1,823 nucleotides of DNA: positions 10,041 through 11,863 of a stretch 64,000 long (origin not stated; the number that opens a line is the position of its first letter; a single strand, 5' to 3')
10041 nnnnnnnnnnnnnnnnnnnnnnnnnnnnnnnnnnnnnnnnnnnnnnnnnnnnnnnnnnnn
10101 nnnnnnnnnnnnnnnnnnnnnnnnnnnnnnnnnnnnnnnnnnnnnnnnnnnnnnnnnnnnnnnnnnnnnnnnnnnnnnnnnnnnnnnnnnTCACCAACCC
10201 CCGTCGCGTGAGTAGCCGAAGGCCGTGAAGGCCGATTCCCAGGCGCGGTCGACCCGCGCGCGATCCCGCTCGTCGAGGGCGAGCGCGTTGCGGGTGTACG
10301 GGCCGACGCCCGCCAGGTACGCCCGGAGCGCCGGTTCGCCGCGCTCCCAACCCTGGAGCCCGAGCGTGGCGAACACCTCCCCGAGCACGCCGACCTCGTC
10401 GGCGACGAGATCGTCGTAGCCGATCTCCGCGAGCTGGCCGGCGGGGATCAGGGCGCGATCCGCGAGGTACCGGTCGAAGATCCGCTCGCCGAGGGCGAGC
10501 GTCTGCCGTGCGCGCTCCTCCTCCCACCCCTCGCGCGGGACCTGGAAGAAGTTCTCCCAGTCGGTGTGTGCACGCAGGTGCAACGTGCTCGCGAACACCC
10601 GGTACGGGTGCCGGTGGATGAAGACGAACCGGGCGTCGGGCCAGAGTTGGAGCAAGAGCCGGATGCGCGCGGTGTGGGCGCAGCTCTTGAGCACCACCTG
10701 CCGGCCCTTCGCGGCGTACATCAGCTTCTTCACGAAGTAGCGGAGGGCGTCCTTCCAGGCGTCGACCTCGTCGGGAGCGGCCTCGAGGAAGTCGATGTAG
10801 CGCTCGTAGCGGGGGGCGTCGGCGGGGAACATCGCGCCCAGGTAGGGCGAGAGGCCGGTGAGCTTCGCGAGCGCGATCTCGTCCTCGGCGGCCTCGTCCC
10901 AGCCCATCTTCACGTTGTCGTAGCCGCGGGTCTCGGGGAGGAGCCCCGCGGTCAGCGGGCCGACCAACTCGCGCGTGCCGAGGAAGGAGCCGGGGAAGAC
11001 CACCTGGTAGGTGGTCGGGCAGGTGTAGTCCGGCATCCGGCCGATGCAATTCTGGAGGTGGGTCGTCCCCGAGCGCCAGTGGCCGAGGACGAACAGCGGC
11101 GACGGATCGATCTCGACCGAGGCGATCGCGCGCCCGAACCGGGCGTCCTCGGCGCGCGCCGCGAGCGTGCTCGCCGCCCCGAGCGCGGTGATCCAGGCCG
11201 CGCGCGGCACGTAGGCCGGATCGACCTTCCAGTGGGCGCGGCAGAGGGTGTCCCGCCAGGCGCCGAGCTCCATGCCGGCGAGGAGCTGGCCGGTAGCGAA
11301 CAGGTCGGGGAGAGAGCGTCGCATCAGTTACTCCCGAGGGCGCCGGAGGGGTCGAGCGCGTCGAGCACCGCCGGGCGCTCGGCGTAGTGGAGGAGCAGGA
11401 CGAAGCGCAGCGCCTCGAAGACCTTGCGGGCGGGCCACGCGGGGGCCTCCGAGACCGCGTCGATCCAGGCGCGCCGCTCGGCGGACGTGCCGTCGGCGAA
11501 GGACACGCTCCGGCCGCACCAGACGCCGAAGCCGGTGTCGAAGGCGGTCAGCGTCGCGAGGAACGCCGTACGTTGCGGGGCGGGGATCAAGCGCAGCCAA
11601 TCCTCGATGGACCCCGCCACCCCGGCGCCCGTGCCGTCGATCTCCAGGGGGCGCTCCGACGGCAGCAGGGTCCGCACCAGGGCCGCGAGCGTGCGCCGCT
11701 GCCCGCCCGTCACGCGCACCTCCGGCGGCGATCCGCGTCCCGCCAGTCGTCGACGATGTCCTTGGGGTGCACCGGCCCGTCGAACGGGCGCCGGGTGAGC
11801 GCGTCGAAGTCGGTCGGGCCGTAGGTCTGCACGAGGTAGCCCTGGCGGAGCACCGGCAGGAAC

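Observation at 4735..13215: Tightly coupled eight-gene operon that looks like a cryptic small-molecule pathway (peptidase, sulfotransferase, aminotransferase, two FAD oxidases, SRPBCC protein, exporter)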

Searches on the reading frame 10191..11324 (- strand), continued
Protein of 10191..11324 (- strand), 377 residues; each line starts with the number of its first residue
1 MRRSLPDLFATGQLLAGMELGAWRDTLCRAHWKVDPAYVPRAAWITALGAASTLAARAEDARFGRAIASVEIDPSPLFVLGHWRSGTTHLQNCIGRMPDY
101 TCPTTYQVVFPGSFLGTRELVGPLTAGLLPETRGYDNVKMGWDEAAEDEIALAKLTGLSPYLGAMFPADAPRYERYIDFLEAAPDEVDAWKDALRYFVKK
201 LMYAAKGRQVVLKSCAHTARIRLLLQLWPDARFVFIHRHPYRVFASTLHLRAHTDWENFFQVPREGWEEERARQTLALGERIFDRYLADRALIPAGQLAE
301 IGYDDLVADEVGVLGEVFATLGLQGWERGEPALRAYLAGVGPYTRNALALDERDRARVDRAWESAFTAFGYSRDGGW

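Call 32: list_cluster_members(proteins=[P0001, P0002, P0016, P0021, P0022, P0035, P0112])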
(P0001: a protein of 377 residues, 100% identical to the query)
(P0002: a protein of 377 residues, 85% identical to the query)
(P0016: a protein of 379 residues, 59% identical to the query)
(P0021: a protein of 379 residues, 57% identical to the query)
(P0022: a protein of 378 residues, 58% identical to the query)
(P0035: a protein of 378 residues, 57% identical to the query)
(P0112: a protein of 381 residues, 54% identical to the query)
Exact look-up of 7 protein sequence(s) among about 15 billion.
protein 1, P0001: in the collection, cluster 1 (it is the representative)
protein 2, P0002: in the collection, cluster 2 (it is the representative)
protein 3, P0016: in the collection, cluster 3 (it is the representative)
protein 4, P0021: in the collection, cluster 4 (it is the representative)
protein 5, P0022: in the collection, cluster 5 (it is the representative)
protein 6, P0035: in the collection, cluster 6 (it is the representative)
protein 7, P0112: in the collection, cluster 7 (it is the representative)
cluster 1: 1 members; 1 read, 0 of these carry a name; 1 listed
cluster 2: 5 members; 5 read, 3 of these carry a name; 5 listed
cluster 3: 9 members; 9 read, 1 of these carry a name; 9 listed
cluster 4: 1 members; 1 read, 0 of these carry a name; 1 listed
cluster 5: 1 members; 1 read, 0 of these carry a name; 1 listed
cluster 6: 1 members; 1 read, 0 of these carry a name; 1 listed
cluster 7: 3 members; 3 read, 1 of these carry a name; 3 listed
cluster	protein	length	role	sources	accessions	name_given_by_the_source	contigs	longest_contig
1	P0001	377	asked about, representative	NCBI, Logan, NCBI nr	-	-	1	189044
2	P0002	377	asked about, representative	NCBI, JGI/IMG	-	hypothetical protein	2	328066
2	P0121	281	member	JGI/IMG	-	hypothetical protein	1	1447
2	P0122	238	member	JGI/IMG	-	hypothetical protein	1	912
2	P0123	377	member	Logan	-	-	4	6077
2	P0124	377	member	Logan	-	-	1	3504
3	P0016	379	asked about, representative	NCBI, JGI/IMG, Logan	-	-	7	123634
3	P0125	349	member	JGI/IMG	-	hypothetical protein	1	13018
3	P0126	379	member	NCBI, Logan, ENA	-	-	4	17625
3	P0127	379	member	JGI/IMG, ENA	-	-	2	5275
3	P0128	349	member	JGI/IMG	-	-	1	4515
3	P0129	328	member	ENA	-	-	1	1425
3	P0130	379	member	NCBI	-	-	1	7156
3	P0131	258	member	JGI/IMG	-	-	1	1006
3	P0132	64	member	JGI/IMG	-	-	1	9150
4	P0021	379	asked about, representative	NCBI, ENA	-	-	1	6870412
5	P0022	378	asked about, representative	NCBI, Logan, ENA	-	-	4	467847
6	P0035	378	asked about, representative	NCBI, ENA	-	-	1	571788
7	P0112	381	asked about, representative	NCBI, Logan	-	-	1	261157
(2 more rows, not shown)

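Call 50: predict_structure(alignment_id=A1)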
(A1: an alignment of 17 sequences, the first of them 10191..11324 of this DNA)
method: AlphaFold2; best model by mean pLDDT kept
length: 377 residues; sequences in the alignment: 17
mean_pLDDT: 86.6   pTM: 0.89
mean pLDDT of the five models: 86.6, 85.5, 85.2, 83.0, 82.9
residues with pLDDT >= 90: 216; 70-90: 117; 50-70: 31; < 50: 13
segments of 3 or more residues with pLDDT < 50: 1-3, 9-12, 256-261
pLDDT, mean of each block of 10 residues (from residue 1): 50 69 89 80 83 92 95 96 90 94 92 91 74 70 88 91 77 90 96 97 94 94 97 96 88 55 65 88 95 96 91 97 96 92 77 93 95 77
secondary structure, 60 per line:
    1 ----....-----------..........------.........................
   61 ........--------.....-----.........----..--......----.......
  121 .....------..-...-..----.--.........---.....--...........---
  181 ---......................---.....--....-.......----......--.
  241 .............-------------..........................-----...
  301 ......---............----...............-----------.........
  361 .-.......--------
elements in order: H5-8 H20-29 H36-68 E77-81 H87-95 H105-109 H114-125 H148-156 H160-164 H167-177 H184-205 E209-213 H216-219 H221-227 E232-237 H240-253 H267-292 E298-302 H303-306 H310-321 H326-340 H352-361 H363-369
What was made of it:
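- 10191..11324 (-): G3, PAPS-type sulfotransferase, 377 aa, with a 75-residue N-terminal helical extension. The AlphaFold model has pLDDT 86.6 (call 50).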

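Call 52: fold_search(model_id=the predicted structure, library=pdb)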
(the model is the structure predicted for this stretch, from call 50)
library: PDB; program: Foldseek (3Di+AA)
matches with E <= 10: 610; with E <= 0.001: 29
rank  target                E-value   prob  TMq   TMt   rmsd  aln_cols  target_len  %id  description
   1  2zq5                  4.9e-11  1.00  0.65  0.67   7.2       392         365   18  Crystal structure of sulfotransferase STF1 from Mycobacterium tuberculosis H37Rv (type1 form) (released 2009-09-29)
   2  2z6v                  1.0e-09  1.00  0.66  0.64   7.2       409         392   20  Crystal structure of sulfotransferase STF9 from Mycobacterium avium (released 2008-09-09)
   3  7r0s_A                3.6e-05  1.00  0.36  0.40  12.4       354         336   13  Structure of a cytosolic sulfotransferase of Anopheles gambiae (AGAP001425) in complex with vanillin (released 2022-08-10)
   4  5wrj_A                4.3e-05  1.00  0.43  0.57  12.3       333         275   13  Crystal structure of human tyrosylprotein sulfotransferase-1 complexed with PAP and gastrin peptide (released 2017-09-06)
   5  1x8k_A                4.6e-05  1.00  0.34  0.37  12.3       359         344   13  Crystal structure of retinol dehydratase in complex with anhydroretinol and inactive cofactor PAP (released 2005-02-08)
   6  5wrj_C                4.8e-05  1.00  0.47  0.63   8.5       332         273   12  Crystal structure of human tyrosylprotein sulfotransferase-1 complexed with PAP and gastrin peptide (released 2017-09-06)
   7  3rnl                  4.8e-05  1.00  0.35  0.51  12.2       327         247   16  Crystal Structure of Sulfotransferase from Alicyclobacillus acidocaldarius (released 2011-06-29)
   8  9wwe                  5.0e-05  1.00  0.46  0.55   8.7       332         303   14  Crystal structure of human tyrosylprotein sulfotransferase 2 (TPST2) in cation-bound state (released 2025-12-31)
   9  3ap3_C                5.6e-05  1.00  0.45  0.57   6.9       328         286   13  Crystal structure of human tyrosylprotein sulfotransferase-2 complexed with PAP (released 2011-10-26)
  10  4gox                  5.6e-05  1.00  0.39  0.51  10.9       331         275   18  Sulfotransferase Domain from the Synechococcus PCC 7002 Olefin Synthase (released 2012-10-17)
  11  4gbm                  7.9e-05  1.00  0.41  0.54  12.6       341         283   14  Sulfotransferase Domain from the Curacin Biosynthetic Pathway (released 2012-10-17)
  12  8w5z_A                1.1e-04  1.00  0.44  0.49  12.8       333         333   15  Crystal structure of tick tyrosylprotein sulfotransferase reveals the activation mechanism of tick anticoagulant prote (released 2024-04-10)
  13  3ap3_B                1.2e-04  1.00  0.42  0.54  10.4       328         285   11  Crystal structure of human tyrosylprotein sulfotransferase-2 complexed with PAP (released 2011-10-26)
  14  3ap1_A                1.2e-04  1.00  0.44  0.54   8.8       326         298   13  Crystal structure of human tyrosylprotein sulfotransferase-2 complexed with PAP and C4 peptide (released 2011-10-26)
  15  5wri_A                1.3e-04  1.00  0.45  0.60   7.0       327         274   13  Crystal structure of human tyrosylprotein sulfotransferase-1 complexed with PAP and C4 peptide (released 2017-09-13)
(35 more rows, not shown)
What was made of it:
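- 10191..11324 (-): The best fold matches are mycobacterial Stf1 2zq5 and Stf9 2z6v, TM about 0.65 (call 52).
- On PAPS-dependent sulfotransferase (Pfam Sulfotransfer_3): The model has pLDDT 86.6, and all top fold matches are sulfotransferases (calls 50, 52).
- The sulfotransferase fold is closest to mycobacterial Stf enzymes (call 52). Tyrosylprotein sulfotransferases are among the fold matches, at TM about 0.45 (call 52).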

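Call 53: search_protein_families(library=pfam, proteins=[L007:12539-14089:+, L006:9546-10517:+, L025:11639-13447:+, L025:13448-15172:+, L019:11543-13813:+, L019:13797-15125:-, L019:15052-15645:+, L019:15885-16652:-, L019:18292-18804:-, L019:18798-20582:+], max_evalue=0.001)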
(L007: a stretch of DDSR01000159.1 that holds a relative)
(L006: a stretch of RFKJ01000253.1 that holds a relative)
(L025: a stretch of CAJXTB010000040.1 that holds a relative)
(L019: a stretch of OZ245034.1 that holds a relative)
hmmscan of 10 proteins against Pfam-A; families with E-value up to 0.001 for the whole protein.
L007:12539-14089:+ (516 aa): 9 families
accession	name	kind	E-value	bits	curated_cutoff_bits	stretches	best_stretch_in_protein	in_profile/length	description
PF00004.35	AAA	-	7e-42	143.4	21.2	1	224-356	1-130/131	ATPase family associated with various cellular activities (AAA)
PF17862.7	AAA_lid_3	-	9e-06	25.6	27.2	1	380-413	2-35/45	AAA+ lid domain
PF21979.2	Hfq_1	-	2.9e-05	24.6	27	1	464-502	18-56/61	Hfq related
PF13191.12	AAA_16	-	7.6e-05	23.7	32.6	0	215-249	18-55/167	AAA ATPase domain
PF07728.20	AAA_5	-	0.00024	21.5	22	1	224-341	2-133/139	AAA domain (dynein-related subfamily)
PF05496.18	RuvB_N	-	0.00029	21.1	27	0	221-257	33-69/159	Holliday junction DNA helicase RuvB P-loop domain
PF13671.12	AAA_33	-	0.00046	20.9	27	0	224-270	2-46/143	AAA domain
PF06068.19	TIP49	-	0.00048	19.8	23.8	1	220-258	49-89/347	TIP49 P-loop domain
PF13401.12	AAA_22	-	0.0007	20.3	27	0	223-250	7-37/130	AAA domain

L006:9546-10517:+ (324 aa): 0 families

L025:11639-13447:+ (602 aa): 1 family
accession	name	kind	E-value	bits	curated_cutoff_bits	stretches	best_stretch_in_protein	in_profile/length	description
PF13519.12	VWA_2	-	2.8e-06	28.4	27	1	119-237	1-106/107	von Willebrand factor type A domain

L025:13448-15172:+ (574 aa): 0 families

L019:11543-13813:+ (756 aa): 2 families
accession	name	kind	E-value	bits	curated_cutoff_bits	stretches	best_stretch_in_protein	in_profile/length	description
PF14559.12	TPR_19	-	1.9e-07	31.7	25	1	447-500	1-54/68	Tetratricopeptide repeat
PF13432.12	TPR_16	-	0.0001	23.1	32.7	1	444-498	4-58/65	Tetratricopeptide repeat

L019:13797-15125:- (442 aa): 0 families

L019:15052-15645:+ (197 aa): 0 families

L019:15885-16652:- (255 aa): 0 families

L019:18292-18804:- (170 aa): 0 families

L019:18798-20582:+ (594 aa): 4 families
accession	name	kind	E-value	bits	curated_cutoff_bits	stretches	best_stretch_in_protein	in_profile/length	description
PF00733.27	Asn_synthase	-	3.4e-86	290.5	21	2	252-405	2-143/354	Asparagine synthase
PF13537.11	GATase_7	-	4.1e-35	120.9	25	1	79-202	1-122/123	Glutamine amidotransferase domain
PF13522.11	GATase_6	-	9.7e-31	106.9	27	1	64-197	1-130/130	Glutamine amidotransferase domain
PF12481.13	DUF3700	-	8.4e-10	38.9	27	1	141-218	116-194/228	Aluminium induced protein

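Call 68: search_dna_similar(query=window:10191-11324:-, collection=plasmids, mode=protein, max_rows=15)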
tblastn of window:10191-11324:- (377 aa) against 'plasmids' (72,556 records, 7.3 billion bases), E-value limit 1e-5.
Records with a match: 21; places in all: 21; records where one place covers at least 80% of the query: 9.
Best place of each record, by identity: <60% 21.
By first word of the organism name: Azospirillum 10; Persicobacter 2; Aureibacter 1; Fulvitalea 1; Phocaeicola 1; Gloeothece 1; Parabacteroides 1; Palleronia 1; Bacteroides 1; Novosphingobium 1; and 1 more.
By predicted mobility (MOB-suite, as given by PLSDB): non-mobilizable 18; mobilizable 3.
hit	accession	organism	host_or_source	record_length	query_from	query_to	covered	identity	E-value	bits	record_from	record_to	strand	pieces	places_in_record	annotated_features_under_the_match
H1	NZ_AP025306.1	Aureibacter tunicatorum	-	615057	15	371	95%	32.1%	4e-55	202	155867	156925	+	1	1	sulfotransferase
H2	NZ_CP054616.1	Azospirillum oryzae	cell culture,soil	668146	74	371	79%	37.9%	1e-43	169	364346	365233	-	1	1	sulfotransferase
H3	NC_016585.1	Azospirillum lipoferum 4B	-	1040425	64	373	82%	36.1%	1e-41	162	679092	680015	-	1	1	none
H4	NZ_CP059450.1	Azospirillum brasilense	Prokaryotes,soil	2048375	74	362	77%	38.0%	4e-46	176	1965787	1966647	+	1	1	none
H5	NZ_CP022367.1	Azospirillum sp. TSH58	single cell,paddy soils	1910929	74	362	77%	37.3%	8e-45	172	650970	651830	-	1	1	record has no annotation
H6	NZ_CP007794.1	Azospirillum argentinense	Triticum aestivum L.,Root,wheat ...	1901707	74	362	77%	37.3%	8e-45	172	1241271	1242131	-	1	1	record has no annotation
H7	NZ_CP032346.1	Azospirillum brasilense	soil sample,Agricultural field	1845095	74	362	77%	37.3%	9e-45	172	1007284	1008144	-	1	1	record has no annotation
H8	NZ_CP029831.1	Azospirillum ramasamyi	single cell,Cow dung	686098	74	373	80%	35.7%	5e-39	155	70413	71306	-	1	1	sulfotransferase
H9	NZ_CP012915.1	Azospirillum brasilense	Digitaria eriantha,microbe,root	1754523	74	362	77%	37.0%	2e-44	171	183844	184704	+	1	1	none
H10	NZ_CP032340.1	Azospirillum brasilense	soil sample,Agricultural field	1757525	74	362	77%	37.0%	2e-44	171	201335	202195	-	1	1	none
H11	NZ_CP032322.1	Azospirillum argentinense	soil sample,Agricultural field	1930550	74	362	77%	37.0%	6e-44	169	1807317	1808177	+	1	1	record has no annotation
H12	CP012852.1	Persicobacter sp. JZB09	cell culture,soil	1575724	59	371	83%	33.3%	2e-51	191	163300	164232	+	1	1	none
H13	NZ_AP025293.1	Persicobacter psychrovividus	-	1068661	59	371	83%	32.7%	7e-49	184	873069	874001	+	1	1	none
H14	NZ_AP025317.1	Fulvitalea axinellae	-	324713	59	376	84%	32.0%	5e-52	193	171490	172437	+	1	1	sulfotransferase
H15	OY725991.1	Phocaeicola massiliensis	-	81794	25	372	92%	28.1%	4e-42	164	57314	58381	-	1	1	none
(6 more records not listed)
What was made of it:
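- Tried and rejected: It holds only distant sulfotransferase relatives, at 38% identity or less (call 68).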

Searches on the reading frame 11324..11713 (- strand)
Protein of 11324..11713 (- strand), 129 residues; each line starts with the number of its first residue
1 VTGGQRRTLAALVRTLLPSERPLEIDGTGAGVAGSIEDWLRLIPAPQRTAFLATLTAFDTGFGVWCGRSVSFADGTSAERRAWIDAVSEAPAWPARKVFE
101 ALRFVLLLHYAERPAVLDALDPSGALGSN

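Call 6: search_protein_families(library=pfam, proteins=[window:11324-11713:-], max_evalue=0.01)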
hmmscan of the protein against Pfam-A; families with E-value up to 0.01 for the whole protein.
window:11324-11713:- (129 aa): 1 family
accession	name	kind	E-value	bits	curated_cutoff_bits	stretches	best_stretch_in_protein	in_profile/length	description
PF13618.11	Gluconate_2-dh3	-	2.6e-05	25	23.4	1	5-112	3-117/135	Gluconate 2-dehydrogenase subunit 3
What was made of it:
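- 11324..11713 (-): G2, 129-aa small protein of the gluconate 2-dehydrogenase subunit 3 family. Inferred partner subunit of the GMC enzyme. It has no signal peptide. PF13618 25 bits, cutoff 23.4 (call 6).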

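Call 7: search_protein_families(library=ncbifam, proteins=[window:11324-11713:-], max_evalue=0.01)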
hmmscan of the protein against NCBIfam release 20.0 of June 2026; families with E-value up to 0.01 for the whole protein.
window:11324-11713:- (129 aa): 0 families
